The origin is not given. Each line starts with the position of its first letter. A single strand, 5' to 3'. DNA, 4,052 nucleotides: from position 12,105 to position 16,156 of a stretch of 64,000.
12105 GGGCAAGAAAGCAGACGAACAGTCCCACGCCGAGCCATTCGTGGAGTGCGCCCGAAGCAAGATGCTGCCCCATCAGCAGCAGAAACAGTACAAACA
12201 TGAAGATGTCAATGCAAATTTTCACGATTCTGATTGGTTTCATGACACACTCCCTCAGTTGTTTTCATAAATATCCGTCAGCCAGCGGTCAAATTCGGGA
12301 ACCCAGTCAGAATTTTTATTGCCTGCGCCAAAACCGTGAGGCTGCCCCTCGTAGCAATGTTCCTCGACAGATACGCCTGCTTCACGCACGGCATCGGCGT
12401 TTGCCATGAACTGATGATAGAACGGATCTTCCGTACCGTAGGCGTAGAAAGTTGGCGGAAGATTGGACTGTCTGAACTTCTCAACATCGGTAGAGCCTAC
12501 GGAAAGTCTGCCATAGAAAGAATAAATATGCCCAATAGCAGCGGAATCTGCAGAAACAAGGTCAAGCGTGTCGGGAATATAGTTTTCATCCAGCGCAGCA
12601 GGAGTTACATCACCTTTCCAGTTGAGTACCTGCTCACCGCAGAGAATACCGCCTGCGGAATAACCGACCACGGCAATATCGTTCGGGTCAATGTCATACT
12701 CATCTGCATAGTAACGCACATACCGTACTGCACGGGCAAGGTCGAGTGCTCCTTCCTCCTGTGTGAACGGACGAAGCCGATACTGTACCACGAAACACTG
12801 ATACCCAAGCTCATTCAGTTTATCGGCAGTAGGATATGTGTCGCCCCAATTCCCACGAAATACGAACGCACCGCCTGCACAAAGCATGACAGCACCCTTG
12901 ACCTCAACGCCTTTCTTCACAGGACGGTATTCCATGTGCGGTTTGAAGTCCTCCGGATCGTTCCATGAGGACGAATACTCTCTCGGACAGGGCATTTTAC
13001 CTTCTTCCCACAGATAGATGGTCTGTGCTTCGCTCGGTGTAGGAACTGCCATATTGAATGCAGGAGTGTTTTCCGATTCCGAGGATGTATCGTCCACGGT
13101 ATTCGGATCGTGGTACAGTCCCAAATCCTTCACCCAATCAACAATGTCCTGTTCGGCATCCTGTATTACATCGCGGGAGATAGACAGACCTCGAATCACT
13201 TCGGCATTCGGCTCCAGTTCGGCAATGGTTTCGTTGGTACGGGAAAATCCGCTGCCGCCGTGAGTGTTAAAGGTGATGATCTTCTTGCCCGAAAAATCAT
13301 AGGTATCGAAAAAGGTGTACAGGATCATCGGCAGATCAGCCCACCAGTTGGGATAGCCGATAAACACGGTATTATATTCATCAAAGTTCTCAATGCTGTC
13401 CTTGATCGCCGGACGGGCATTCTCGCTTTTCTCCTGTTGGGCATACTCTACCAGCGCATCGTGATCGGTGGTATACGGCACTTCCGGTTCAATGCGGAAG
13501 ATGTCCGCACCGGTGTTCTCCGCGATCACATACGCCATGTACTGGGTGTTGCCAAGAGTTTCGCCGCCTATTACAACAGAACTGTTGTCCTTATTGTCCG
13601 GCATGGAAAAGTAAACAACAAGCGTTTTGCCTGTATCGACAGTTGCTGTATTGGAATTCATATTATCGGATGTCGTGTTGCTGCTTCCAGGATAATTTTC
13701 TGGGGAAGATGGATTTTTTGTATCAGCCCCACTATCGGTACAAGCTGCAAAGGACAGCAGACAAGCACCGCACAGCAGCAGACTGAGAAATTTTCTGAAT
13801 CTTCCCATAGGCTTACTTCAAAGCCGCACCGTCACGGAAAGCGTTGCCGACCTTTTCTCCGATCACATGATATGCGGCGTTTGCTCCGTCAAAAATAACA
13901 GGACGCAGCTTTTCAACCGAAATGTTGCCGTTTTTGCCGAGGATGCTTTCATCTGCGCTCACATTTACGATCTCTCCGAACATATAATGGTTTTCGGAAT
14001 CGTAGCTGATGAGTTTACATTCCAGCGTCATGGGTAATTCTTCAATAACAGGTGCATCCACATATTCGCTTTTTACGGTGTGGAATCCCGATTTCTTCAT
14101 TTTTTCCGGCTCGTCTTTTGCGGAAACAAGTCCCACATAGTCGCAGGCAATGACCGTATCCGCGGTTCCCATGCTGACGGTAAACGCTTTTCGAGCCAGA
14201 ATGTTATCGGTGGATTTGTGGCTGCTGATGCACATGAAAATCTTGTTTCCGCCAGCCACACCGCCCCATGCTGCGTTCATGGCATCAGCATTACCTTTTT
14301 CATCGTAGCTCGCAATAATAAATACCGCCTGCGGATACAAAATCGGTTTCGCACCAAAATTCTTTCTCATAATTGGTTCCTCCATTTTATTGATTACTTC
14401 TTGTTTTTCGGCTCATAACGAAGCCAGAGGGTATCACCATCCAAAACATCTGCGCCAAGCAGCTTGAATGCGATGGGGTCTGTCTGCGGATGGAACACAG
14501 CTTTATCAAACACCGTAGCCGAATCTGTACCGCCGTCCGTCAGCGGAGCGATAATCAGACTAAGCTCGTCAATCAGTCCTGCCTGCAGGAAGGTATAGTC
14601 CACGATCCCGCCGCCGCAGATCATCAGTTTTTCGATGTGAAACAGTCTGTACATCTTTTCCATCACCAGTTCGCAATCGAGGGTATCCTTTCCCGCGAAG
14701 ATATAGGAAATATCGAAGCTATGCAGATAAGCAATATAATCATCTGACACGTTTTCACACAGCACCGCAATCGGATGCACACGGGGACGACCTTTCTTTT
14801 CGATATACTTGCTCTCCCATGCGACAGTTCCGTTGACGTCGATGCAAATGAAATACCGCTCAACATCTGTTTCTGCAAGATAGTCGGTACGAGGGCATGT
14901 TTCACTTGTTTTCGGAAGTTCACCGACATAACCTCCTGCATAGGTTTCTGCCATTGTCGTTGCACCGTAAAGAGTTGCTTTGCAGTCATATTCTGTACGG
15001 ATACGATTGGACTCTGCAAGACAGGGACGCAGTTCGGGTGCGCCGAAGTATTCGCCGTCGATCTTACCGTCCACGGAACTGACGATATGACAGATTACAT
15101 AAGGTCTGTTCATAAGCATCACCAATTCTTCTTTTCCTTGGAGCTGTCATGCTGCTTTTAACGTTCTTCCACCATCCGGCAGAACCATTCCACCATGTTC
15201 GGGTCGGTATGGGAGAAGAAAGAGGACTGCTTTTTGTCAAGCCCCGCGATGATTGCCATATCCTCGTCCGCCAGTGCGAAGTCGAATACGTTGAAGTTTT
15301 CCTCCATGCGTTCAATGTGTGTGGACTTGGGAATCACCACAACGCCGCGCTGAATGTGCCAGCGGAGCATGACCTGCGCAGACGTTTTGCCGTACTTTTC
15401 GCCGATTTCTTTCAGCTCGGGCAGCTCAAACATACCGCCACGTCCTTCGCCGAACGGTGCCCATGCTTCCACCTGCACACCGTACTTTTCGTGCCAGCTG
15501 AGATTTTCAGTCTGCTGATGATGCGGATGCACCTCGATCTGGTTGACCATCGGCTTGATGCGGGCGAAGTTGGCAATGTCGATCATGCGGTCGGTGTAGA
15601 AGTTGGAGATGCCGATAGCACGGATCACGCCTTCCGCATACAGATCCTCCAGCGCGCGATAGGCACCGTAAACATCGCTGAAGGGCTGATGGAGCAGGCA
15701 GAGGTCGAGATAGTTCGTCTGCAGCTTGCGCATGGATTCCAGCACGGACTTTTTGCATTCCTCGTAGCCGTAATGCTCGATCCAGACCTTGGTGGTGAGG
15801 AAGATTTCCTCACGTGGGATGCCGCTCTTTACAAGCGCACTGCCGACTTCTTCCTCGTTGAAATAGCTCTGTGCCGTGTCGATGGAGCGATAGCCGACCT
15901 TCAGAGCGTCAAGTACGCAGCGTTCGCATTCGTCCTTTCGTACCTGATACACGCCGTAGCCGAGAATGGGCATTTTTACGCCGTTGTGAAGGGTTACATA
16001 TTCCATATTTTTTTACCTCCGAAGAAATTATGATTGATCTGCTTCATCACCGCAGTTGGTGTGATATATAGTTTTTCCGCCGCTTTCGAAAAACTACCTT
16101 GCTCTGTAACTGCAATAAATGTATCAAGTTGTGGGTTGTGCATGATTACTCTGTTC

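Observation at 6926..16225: Nine-gene MerR-controlled operon combining cytoplasmic reductases with four exported lipoproteins, two of them flavodoxin-like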

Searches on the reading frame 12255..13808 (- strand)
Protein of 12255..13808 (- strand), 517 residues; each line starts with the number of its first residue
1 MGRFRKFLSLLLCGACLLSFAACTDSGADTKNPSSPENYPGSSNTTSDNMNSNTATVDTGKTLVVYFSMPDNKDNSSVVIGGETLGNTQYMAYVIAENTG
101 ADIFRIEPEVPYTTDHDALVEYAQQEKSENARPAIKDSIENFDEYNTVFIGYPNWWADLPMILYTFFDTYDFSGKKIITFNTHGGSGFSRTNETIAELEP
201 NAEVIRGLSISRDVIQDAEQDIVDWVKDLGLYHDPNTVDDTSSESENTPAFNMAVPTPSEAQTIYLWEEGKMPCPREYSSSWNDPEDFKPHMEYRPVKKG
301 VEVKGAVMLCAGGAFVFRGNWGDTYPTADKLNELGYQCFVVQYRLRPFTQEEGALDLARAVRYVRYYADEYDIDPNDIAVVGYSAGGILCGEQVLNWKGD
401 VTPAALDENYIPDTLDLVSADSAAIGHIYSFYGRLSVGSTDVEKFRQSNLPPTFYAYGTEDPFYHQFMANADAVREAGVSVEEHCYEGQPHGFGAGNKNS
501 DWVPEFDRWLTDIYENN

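Call 3: search_protein_families(library=pfam, proteins=[window:12255-13808:-], max_evalue=0.01)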
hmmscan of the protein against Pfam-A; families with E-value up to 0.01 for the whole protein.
window:12255-13808:- (517 aa): 7 families
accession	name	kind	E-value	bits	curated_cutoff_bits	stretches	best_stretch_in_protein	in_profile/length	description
PF12682.12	Flavodoxin_4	-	7.8e-29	100.6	24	1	86-227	11-153/155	Flavodoxin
PF07859.19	Abhydrolase_3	-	1.7e-15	57.8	25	2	312-397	6-92/210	alpha/beta hydrolase fold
PF20434.5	BD-FAE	-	2.2e-10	40.8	26.8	1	305-390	14-103/215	BD-FAE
PF00326.27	Peptidase_S9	-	2.4e-08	34.1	22.6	1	361-512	49-208/213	Prolyl oligopeptidase family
PF02525.22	Flavodoxin_2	-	0.0004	20.6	27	1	114-189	50-140/198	Flavodoxin-like fold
PF01738.24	DLH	-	0.00056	20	21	0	424-499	120-194/217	Dienelactone hydrolase family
PF00135.34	COesterase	-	0.0071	15.8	27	0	353-390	160-197/515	Carboxylesterase family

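Call 4: search_protein_families(library=ncbifam, proteins=[window:12255-13808:-], max_evalue=0.01)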
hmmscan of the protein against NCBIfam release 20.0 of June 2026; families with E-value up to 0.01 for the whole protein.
window:12255-13808:- (517 aa): 13 families
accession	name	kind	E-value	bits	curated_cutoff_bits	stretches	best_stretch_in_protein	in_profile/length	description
NF005389.0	PRK06934.1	equivalog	8.5e-55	185.4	172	1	53-230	29-218/221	flavodoxin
NF005501.0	PRK07116.1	subfamily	5.1e-34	117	198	1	85-230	14-160/161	flavodoxin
NF041902.1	pecacetest_PaeX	equivalog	9.1e-12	44.6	550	1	328-512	99-306/318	pectin acetylesterase PaeX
NF052620.1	AryltfaseLP1002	equivalog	4e-11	42.7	300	1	327-390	54-120/265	lp_1002 family arylesterase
NF058653.1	LipP1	equivalog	6.7e-11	41.6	350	2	306-390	73-158/300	LipP1 family hormone-sensitive lipase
NF042968.1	AcxylEst_AxeA1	equivalog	8.2e-11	40.9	700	1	306-390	50-134/459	acetylxylan esterase AxeA1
NF058649.1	GTSAG_HSLs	subfamily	6.5e-09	35.6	380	1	306-406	92-189/312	GTSAG motif subfamily hormone-sensitive lipase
NF052354.1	EstLipQMycob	equivalog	9.5e-09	34.3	700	1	308-390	169-252/418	esterase LipQ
NF033149.0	CHL_hydrolase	equivalog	7.2e-06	25.1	500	1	306-391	77-163/310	chloramphenicol hydrolase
NF058650.1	GCSAG_HSLs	subfamily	0.00018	21.2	410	0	448-493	244-289/314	GCSAG motif subfamily hormone-sensitive lipase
NF007547.0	PRK10162.1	equivalog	0.00019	20.5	389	1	312-391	92-172/321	acetyl esterase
NF050058.1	e_dPHAscl_type1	hypoth_equivalog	0.0043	16.6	150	1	346-389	74-117/276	extracellular catalytic domain type 1 short-chain-length polyhydroxyalkanoate depolymerase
NF058651.1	GESAG_HSLs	subfamily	0.009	15.1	430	0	297-400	60-160/296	GESAG motif subfamily hormone-sensitive lipase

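Call 7: search_solved_structures(query=window:12255-13808:-, max_evalue=0.001, show_alignments=1)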
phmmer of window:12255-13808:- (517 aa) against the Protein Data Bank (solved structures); distinct sequences matched with E-value up to 0.001: 23.
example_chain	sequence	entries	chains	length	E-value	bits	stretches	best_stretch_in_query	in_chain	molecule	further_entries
3klb_A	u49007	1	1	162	7.7e-21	77.6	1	84-208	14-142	Putative Flavoprotein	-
4ici_A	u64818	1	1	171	1.1e-16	63.9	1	73-204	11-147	Putative flavoprotein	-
4j8p_A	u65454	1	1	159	4.9e-16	61.7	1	79-198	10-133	Flavodoxin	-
6a6o_A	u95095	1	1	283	6.4e-16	61.3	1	287-510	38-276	Esterase/lipase-like protein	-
1lzk_A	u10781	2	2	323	1e-11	47.5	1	311-416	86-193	HEROIN ESTERASE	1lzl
3bjr_A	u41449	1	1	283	8.3e-10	41.2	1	334-507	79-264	Putative carboxylesterase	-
4ypv_A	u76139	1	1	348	5.8e-08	35.1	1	292-493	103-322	Est8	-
7b4q_A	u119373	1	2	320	2.2e-07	33.2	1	293-497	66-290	Lipase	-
7wol_A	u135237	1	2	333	1.2e-06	30.8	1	310-496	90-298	Lipase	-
4q3k_A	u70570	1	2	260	1.5e-06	30.4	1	304-406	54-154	MGS-M1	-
2hm7_A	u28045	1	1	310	1.7e-05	26.9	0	295-391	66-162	Carboxylesterase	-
6i8d_A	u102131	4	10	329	1.8e-05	26.9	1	291-494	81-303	EH1AB1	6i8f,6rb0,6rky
1qz3_A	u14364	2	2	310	1.9e-05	26.8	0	300-392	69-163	CARBOXYLESTERASE EST2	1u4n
1evq_A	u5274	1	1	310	1.9e-05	26.8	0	300-391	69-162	SERINE HYDROLASE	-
9ju4_A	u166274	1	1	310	2e-05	26.7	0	300-391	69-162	Alpha/beta hydrolase fold-3 domain protein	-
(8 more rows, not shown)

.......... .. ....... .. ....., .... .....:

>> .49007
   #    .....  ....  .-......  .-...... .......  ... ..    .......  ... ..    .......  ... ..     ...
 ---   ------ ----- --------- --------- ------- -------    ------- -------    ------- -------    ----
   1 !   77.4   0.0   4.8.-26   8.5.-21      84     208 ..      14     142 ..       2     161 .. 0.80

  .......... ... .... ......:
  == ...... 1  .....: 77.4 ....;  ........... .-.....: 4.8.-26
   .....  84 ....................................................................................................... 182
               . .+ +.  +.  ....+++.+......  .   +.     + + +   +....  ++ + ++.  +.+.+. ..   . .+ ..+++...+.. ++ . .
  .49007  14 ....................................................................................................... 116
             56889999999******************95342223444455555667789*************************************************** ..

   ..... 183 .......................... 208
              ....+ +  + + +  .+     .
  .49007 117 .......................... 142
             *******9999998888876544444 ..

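Call 53: search_protein_representatives(protein=window:12255-13808:-)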
Query: 517 residues. Proteins with E-value up to 0.001 (for the whole library): 12626; up to 1e-10: 4900; up to 1e-30: 498. The best 150 are listed.
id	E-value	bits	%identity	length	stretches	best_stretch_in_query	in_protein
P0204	1.0e-150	519.4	71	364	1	40-366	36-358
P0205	1.1e-149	516.0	52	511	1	5-514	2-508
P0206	4.8e-127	441.3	50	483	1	67-517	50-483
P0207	1.6e-114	400.0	45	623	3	56-241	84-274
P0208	9.8e-111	387.5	65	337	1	245-517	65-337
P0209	3.2e-110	385.8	52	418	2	298-517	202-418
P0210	7.9e-109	381.2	46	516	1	86-516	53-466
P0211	1.6e-99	350.5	55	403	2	310-502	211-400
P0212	6.2e-99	348.5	60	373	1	259-515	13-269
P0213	2.0e-96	340.3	60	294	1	252-514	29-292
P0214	1.6e-94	334.0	55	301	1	247-517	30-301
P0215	1.4e-90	320.9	54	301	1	237-517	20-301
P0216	4.8e-90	319.2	51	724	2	254-514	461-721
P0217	1.6e-87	310.8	51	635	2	254-513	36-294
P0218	2.5e-87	310.2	59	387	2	5-239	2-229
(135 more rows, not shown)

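Call 71: predict_structure(alignment_id=A4)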
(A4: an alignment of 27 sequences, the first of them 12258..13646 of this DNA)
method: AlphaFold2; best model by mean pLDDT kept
length: 463 residues; sequences in the alignment: 27
mean_pLDDT: 88.4   pTM: 0.64
mean pLDDT of the five models: 88.4, 88.3, 87.8, 83.6, 81.9
residues with pLDDT >= 90: 301; 70-90: 120; 50-70: 27; < 50: 15
segments of 3 or more residues with pLDDT < 50: 1-4, 182-192
pLDDT, mean of each block of 10 residues (from residue 1): 67 87 72 92 91 95 89 94 95 95 86 97 93 75 95 91 90 86 39 68 93 84 62 87 97 94 86 96 97 86 97 98 97 95 90 89 96 92 84 95 95 96 98 90 80 98 90
secondary structure, 60 per line:
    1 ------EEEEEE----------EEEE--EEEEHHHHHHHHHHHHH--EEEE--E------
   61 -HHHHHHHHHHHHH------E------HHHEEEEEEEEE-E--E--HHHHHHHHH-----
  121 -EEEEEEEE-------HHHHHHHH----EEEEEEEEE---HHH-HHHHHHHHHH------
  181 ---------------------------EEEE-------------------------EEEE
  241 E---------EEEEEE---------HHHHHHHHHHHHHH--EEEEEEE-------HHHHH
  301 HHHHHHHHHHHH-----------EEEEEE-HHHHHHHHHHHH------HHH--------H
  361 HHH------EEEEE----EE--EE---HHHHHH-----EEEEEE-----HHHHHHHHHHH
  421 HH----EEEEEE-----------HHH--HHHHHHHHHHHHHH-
elements in order: E7-12 E23-26 E29-32 H33-45 E48-51 H62-74 E91-99 H107-115 E122-129 H137-144 E149-157 H165-174 E208-211 E237-241 E251-256 H266-279 E282-288 H296-312 E324-329 H331-342 H360-363 E370-374 H388-393 E399-404 H410-422 E427-432 H449-462

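Call 76: fold_search(model_id=the predicted structure, library=pdb)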
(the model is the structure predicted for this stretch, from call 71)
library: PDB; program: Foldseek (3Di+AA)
matches with E <= 10: 1810; with E <= 0.001: 1223
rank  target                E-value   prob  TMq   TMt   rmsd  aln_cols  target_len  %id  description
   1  6a6o                  2.4e-14  1.00  0.44  0.72   6.8       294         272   23  Crystal structure of acetyl ester-xyloside bifunctional hydrolase from Caldicellulosiruptor lactoaceticus (released 2019-06-12)
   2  5aoa                  1.2e-13  1.00  0.41  0.67   5.2       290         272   19  The structure of a novel thermophilic esterase from the Planctomycetes species, Thermogutta terrifontis, Est2-Propionate (released 2015-12-09)
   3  7bft                  1.2e-13  1.00  0.42  0.70   5.8       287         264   18  Thermogutta terrifontis esterase 2 phosphoramylated by tabun (released 2021-02-10)
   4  5ao9                  2.9e-13  1.00  0.40  0.65   6.4       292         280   20  The structure of a novel thermophilic esterase from the Planctomycetes species, Thermogutta terrifontis, Est2-native (released 2015-12-09)
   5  5aob                  3.6e-13  1.00  0.39  0.63   6.9       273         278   19  The structure of a novel thermophilic esterase from the Planctomycetes species, Thermogutta terrifontis, Est2-butyrate b (released 2015-12-09)
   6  7bfr                  4.1e-13  1.00  0.41  0.70   6.1       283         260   19  Thermogutta terrifontis esterase 2 phosphorylated by paraoxon (released 2021-02-10)
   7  5aoc                  5.1e-13  1.00  0.41  0.67   5.1       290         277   19  The structure of a novel thermophilic esterase from the Planctomycetes species, Thermogutta terrifontis, Est2-valerate b (released 2015-12-09)
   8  7bfv                  5.7e-13  1.00  0.40  0.67   4.6       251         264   20  Thermogutta terrifontis esterase 2 phosphonylated by cyclosarin (released 2021-02-10)
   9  7bfo                  8.9e-13  1.00  0.41  0.65   6.2       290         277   18  Thermogutta terrifontis esterase 2 phosphonylated by VX (released 2021-02-10)
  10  7bfu                  9.5e-13  1.00  0.40  0.64   4.6       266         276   18  Thermogutta terrifontis esterase 2 phosphonylated by sarin (released 2021-02-10)
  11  2hm7                  2.2e-12  1.00  0.34  0.49   9.6       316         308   20  Crystal Structure Analysis of the G84S EST2 mutant (released 2007-06-26)
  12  7bfn                  3.3e-12  1.00  0.39  0.65   4.8       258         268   20  Apo form of Thermogutta terrifontis esterase 2 (released 2021-02-10)
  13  7yc4_H                3.9e-12  1.00  0.38  0.54   9.4       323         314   12  Acetylesterase (LgEstI) F207A (released 2023-06-07)
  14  1u4n                  5.7e-12  1.00  0.33  0.47   7.8       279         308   23  Crystal Structure Analysis of the M211S/R215L EST2 mutant (released 2004-10-05)
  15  7yc4_B                6.1e-12  1.00  0.37  0.52   9.7       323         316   13  Acetylesterase (LgEstI) F207A (released 2023-06-07)
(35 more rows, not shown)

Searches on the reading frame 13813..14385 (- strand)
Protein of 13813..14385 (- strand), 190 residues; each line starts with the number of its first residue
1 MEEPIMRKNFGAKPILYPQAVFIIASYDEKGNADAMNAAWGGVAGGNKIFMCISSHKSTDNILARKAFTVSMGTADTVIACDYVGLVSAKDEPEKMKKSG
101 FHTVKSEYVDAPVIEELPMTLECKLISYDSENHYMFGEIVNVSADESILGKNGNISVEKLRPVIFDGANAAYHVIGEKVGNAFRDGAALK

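Call 3: search_protein_families(library=pfam, proteins=[window:13813-14385:-], max_evalue=0.01)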
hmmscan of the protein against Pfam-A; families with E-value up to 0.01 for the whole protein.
window:13813-14385:- (190 aa): 1 family
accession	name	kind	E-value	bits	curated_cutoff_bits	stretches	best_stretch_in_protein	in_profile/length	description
PF01613.24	Flavin_Reduct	-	4.7e-11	43.5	27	1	17-147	4-136/153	Flavin reductase like domain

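Call 4: search_protein_families(library=ncbifam, proteins=[window:13813-14385:-], max_evalue=0.01)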
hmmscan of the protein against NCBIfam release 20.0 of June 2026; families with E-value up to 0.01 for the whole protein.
window:13813-14385:- (190 aa): 0 families

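Call 74: search_solved_structures(query=window:13813-14385:-, max_evalue=0.0001)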
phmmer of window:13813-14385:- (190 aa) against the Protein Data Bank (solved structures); distinct sequences matched with E-value up to 0.0001: 4.
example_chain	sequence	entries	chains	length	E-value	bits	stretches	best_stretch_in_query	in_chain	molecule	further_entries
2d5m_A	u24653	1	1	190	2.6e-28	102.6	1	6-189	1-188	flavoredoxin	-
3bnk_A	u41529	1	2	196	9.2e-14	55.1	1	15-189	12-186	Flavoredoxin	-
1eje_A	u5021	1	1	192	1.4e-07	35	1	12-179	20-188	FMN-BINDING PROTEIN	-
2r6v_A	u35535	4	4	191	4.7e-06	30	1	14-145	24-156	Uncharacterized protein PH0856 | FMN-BINDING PROTEIN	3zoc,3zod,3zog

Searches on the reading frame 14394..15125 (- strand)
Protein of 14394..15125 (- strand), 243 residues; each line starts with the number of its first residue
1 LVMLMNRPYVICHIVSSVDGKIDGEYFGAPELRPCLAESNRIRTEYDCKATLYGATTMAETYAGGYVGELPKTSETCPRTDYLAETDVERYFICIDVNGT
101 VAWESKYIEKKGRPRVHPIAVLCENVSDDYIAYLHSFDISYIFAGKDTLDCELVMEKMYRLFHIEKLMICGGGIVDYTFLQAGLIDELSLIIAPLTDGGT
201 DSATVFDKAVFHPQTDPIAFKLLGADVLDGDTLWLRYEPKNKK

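Call 3: search_protein_families(library=pfam, proteins=[window:14394-15125:-], max_evalue=0.01)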
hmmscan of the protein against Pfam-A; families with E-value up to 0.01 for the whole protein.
window:14394-15125:- (243 aa): 1 family
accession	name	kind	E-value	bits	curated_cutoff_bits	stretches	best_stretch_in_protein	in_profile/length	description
PF01872.23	RibD_C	-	7.4e-13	49.2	24.1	1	8-214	1-182/197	RibD C-terminal domain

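Call 4: search_protein_families(library=ncbifam, proteins=[window:14394-15125:-], max_evalue=0.01)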
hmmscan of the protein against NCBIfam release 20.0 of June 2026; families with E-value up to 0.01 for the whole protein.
window:14394-15125:- (243 aa): 6 families
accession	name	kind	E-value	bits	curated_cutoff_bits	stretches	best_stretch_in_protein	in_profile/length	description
TIGR00227.1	ribD_Cterm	domain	1.8e-13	50.5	150.15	1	122-223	101-201/216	riboflavin-specific deaminase C-terminal domain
TIGR01508.1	rib_reduct_arch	equivalog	1e-10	41.2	186.45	1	130-229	104-201/210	2,5-diamino-6-(ribosylamino)-4(3H)-pyrimidinone 5'-phosphate reductase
NF010663.0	PRK14059.1-1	equivalog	4.4e-05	22.9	184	1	115-238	126-250/253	pyrimidine reductase family protein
TIGR00326.1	eubact_ribD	equivalog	0.00096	18.5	156.35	1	122-231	236-339/343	bifunctional diaminohydroxyphosphoribosylaminopyrimidine deaminase/5-amino-6-(5-phosphoribosylamino)uracil reductase RibD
NF010664.0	PRK14059.1-2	equivalog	0.0072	16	226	0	164-205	185-226/257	pyrimidine reductase family protein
NF010665.0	PRK14059.1-4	equivalog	0.008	15.5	274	0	115-201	139-226/260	pyrimidine reductase family protein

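Call 75: search_solved_structures(query=window:14394-15125:-, max_evalue=0.0001)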
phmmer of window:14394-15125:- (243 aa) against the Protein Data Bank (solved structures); distinct sequences matched with E-value up to 0.0001: 2.
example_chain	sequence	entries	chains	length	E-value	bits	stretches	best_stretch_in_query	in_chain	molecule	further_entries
6p8c_A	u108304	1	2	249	4.6e-12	49.2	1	139-235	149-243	2,5-diamino-6-ribosylamino-4(3H)-pyrimidinone 5'-phosphate reductase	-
2azn_A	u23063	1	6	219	1.2e-06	31.4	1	127-215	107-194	Putative 5-amino-6-(5-phosphoribosylamino)uracil reductase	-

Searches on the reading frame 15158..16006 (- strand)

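Call 3: search_protein_families(library=pfam, proteins=[window:15158-16006:-], max_evalue=0.01)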
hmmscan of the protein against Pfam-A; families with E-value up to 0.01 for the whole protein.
window:15158-16006:- (282 aa): 1 family
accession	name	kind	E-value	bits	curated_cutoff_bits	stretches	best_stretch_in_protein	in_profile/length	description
PF00248.27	Aldo_ket_red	-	3.2e-51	174.6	24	1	21-257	15-290/291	Aldo/keto reductase family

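Call 4: search_protein_families(library=ncbifam, proteins=[window:15158-16006:-], max_evalue=0.01)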
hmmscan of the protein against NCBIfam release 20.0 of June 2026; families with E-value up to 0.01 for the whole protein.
window:15158-16006:- (282 aa): 5 families
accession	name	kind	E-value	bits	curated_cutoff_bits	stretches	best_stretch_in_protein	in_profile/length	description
NF008598.0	PRK11565.1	equivalog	1e-76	257.7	425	1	3-259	6-263/275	2,5-didehydrogluconate reductase DkgA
NF008377.0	PRK11172.1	equivalog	3.5e-58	196.9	327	1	11-260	2-254/267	2,5-didehydrogluconate reductase DkgB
NF049922.1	MethglyxlRedYdjG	equivalog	4.6e-12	45.6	550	1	82-188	112-223/326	NADH-dependent methylglyoxal reductase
NF007695.0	PRK10376.1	subfamily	1.1e-11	44.4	280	1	25-258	40-288/290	oxidoreductase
TIGR01293.1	Kv_beta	subfamily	1.5e-08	34.1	365.4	1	14-185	15-210/319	voltage-dependent potassium channel subunit beta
